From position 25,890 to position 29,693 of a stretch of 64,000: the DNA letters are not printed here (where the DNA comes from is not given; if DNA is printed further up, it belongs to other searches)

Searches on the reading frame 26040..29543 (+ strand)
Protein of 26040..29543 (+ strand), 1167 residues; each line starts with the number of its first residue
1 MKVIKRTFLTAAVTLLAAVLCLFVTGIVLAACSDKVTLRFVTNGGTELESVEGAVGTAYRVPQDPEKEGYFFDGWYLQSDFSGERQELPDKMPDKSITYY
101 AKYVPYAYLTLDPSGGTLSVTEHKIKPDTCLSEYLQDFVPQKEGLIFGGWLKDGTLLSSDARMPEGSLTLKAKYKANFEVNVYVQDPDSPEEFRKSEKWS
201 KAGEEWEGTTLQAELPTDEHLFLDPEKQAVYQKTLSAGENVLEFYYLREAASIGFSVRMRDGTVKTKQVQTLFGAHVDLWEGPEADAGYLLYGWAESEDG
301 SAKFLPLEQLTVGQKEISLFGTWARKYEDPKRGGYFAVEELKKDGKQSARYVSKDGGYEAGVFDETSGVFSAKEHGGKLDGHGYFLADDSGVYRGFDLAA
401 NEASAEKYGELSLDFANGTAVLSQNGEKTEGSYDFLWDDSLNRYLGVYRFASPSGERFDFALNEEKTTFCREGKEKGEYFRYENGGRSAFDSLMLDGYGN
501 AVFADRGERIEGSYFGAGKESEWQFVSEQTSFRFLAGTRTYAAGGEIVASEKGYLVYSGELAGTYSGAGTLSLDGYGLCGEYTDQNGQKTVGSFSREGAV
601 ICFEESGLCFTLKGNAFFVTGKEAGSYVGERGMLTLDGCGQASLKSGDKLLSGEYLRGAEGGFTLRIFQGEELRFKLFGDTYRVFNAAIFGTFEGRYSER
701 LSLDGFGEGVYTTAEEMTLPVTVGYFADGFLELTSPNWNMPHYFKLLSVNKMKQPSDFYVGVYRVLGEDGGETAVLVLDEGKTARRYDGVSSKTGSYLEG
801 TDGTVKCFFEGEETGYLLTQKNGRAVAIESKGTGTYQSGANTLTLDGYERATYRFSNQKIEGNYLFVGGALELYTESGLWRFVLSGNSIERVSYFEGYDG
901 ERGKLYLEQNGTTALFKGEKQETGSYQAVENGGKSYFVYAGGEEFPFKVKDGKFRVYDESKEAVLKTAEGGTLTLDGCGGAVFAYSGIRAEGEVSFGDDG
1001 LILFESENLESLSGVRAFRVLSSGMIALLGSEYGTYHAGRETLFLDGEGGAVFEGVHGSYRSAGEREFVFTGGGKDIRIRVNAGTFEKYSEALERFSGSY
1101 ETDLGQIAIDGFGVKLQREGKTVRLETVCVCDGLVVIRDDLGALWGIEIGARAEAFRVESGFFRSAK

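Call 10: search_protein_families(library=pfam, proteins=[window:26040-29543:+], max_evalue=0.001)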
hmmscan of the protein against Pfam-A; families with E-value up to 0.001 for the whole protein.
window:26040-29543:+ (1167 aa): 1 family
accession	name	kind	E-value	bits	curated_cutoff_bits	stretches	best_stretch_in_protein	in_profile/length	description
PF09479.16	Flg_new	-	4e-21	75.3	27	1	37-102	2-65/65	Listeria-Bacteroides repeat domain (List_Bact_rpt)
